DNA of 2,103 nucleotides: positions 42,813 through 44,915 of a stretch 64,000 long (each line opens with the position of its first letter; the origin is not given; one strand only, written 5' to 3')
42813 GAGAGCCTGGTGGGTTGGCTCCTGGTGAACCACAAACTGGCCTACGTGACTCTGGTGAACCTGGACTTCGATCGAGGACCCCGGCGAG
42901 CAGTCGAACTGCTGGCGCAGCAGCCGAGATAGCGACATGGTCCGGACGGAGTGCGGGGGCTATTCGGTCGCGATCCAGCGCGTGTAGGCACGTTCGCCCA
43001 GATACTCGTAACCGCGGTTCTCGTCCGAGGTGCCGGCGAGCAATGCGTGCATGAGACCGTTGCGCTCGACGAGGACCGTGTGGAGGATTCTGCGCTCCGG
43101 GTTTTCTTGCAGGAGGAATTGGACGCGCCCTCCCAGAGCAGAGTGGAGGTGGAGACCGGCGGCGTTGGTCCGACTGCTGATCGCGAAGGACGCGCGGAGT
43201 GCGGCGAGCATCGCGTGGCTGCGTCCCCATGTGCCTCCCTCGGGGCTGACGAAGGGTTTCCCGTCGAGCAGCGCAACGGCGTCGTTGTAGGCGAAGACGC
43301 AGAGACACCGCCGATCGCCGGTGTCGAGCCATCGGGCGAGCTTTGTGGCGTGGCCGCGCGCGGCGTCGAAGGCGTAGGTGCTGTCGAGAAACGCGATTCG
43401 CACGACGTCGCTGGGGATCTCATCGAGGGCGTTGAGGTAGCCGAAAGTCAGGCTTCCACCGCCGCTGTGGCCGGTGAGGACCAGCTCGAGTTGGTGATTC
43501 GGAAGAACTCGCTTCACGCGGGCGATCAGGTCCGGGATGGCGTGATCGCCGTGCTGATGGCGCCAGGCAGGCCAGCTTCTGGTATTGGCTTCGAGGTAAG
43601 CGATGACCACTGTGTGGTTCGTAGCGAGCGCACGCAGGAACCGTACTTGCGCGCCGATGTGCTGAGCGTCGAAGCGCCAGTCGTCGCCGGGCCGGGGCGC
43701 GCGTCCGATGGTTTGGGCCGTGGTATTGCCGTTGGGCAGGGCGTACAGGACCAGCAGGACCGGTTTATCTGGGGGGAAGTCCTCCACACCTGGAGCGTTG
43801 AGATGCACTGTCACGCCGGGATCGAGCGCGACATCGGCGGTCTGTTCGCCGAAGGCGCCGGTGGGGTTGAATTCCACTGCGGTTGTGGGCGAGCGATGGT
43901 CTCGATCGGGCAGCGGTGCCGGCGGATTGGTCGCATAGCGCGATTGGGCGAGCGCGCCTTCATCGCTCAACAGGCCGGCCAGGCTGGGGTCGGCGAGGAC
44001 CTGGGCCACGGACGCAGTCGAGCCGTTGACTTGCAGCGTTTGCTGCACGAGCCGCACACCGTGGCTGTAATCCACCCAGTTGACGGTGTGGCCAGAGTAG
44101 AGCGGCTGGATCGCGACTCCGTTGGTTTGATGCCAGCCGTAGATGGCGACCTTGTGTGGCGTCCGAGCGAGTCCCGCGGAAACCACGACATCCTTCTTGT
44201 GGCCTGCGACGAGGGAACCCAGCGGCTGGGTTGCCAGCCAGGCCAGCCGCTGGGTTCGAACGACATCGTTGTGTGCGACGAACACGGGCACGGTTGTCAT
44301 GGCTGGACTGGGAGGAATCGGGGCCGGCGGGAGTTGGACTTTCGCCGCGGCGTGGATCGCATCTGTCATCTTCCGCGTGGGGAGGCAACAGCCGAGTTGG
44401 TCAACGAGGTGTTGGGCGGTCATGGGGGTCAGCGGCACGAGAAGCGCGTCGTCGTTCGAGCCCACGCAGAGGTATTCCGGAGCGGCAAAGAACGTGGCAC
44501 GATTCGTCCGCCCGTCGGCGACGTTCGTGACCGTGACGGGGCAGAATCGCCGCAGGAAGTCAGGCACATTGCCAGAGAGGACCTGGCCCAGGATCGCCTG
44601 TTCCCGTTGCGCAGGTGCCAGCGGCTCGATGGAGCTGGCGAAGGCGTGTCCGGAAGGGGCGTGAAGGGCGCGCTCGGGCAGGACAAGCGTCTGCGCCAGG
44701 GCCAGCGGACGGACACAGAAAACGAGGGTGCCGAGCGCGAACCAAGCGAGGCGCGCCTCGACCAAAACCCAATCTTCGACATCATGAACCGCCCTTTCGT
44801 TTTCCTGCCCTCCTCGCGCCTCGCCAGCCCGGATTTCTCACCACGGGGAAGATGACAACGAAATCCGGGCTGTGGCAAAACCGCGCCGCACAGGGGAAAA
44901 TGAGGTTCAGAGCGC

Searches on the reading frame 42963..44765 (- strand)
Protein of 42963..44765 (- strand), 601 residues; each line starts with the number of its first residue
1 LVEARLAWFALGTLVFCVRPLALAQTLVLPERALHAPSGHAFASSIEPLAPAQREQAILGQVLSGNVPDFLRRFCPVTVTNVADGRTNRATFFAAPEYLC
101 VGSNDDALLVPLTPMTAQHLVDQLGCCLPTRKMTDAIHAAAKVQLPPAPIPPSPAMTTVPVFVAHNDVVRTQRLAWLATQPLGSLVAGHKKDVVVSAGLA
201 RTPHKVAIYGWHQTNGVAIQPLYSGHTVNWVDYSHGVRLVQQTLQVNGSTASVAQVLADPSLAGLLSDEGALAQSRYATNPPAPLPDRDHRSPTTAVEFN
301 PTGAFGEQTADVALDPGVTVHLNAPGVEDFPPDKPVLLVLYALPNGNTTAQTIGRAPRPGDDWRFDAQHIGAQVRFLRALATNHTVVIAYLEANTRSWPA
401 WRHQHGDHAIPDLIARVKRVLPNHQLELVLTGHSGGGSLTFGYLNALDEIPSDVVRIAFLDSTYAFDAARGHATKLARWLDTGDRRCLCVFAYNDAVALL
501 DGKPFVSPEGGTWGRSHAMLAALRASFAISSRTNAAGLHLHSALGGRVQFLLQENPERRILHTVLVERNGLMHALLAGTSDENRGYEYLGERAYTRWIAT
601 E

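Call 54: find_homologous_proteins(query=window:42963-44765:-, max_evalue=1e-30)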
Query window:42963-44765:- (601 aa): 3049 proteins with E <= 1e-30 among 8000 candidates; the best 120 are listed.
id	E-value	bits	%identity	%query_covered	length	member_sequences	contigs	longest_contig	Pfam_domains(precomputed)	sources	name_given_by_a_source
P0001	0.0e+0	1377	100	100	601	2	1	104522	-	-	-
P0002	4.9e-280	949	71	98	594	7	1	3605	-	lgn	-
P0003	3.4e-279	946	71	98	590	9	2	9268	-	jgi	-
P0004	6.3e-278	942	70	98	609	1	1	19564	-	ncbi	-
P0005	2.5e-272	923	70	96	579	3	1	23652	-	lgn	-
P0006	1.8e-265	901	68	97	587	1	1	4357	-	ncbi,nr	ncbi:MAG: hypothetical protein HY674_03065 [Chloroflexi bacterium]|nr:hypothetical protein [Chlorofl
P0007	4.8e-258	876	65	99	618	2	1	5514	-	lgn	-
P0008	8.8e-248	842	64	97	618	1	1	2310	-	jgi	jgi:hypothetical protein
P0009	1.4e-247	841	63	97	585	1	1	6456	-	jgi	jgi:hypothetical protein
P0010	1.6e-246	838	63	97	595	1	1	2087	-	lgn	-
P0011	1.8e-243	828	62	98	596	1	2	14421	-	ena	-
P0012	9.8e-239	812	61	99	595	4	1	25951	-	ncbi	-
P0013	1.8e-236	805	60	98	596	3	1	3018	-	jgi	-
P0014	3.0e-233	794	62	99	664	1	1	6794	-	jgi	-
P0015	2.0e-232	791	60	99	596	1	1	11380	-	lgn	-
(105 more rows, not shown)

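Call 55: find_encoding_contigs(protein=P0004, flank=4000, max_places=2)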
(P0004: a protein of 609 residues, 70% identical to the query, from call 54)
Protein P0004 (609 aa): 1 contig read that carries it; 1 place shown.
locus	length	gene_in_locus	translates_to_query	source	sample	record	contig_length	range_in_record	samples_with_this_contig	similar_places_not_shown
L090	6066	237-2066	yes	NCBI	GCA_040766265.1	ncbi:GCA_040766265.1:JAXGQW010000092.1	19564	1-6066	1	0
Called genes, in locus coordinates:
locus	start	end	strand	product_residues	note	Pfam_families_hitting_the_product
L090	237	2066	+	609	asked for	-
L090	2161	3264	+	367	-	PF02156:Glyco_hydro_26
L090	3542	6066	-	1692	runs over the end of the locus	PF07944:Beta-AFase-like_GH127_cat, PF20736:Glyco_hydro127M, PF20737:Glyco_hydro127C, PF07532:Big_4, PF07944:Beta-AFase-like_GH127_cat, PF20736:Glyco_hydro127M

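Call 56: find_encoding_contigs(protein=P0005, flank=4000, max_places=2)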
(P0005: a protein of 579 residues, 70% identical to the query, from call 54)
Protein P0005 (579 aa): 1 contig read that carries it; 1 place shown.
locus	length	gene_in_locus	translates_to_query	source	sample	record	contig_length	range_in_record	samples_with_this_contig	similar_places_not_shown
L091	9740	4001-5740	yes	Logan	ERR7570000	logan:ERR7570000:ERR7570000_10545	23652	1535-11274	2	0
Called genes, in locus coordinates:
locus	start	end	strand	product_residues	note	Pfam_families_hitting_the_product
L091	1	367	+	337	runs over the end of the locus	PF25881:HH_YBHG, PF25876:HH_MFP_RND (weak)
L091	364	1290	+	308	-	PF00005:ABC_tran, PF13304:AAA_21 (weak)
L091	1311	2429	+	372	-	PF12679:ABC2_membrane_2, PF12698:ABC2_membrane_3, PF01061:ABC2_membrane, PF12730:ABC2_membrane_4 (weak)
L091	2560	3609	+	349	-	PF06439:3keto-disac_hyd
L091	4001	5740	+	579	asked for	-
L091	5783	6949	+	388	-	PF02156:Glyco_hydro_26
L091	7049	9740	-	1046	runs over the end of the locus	PF13385:Laminin_G_3, PF07944:Beta-AFase-like_GH127_cat, PF20736:Glyco_hydro127M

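Call 57: find_encoding_contigs(protein=P0003, flank=4000, max_places=2)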
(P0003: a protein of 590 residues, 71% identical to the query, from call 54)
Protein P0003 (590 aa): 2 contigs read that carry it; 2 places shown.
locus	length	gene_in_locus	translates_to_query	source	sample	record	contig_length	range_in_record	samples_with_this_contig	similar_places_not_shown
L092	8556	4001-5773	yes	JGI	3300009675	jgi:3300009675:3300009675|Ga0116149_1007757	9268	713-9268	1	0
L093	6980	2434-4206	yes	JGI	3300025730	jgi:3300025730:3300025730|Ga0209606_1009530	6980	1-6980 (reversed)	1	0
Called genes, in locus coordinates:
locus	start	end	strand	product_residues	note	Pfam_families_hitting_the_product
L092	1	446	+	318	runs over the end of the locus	PF25876:HH_MFP_RND (faint), PF25881:HH_YBHG, PF25893:HH_CzcB (weak)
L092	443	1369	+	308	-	PF00005:ABC_tran, PF13304:AAA_21 (weak)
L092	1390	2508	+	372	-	PF12679:ABC2_membrane_2, PF12698:ABC2_membrane_3, PF01061:ABC2_membrane, PF12730:ABC2_membrane_4 (weak)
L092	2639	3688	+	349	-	PF06439:3keto-disac_hyd, PF11954:DUF3471 (weak)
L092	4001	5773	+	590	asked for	-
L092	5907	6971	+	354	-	PF02156:Glyco_hydro_26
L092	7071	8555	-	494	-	?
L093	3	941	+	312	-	?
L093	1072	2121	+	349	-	PF06439:3keto-disac_hyd, PF11954:DUF3471 (weak)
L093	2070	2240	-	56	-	-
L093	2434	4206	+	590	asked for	-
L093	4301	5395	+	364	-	PF02156:Glyco_hydro_26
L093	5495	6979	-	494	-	?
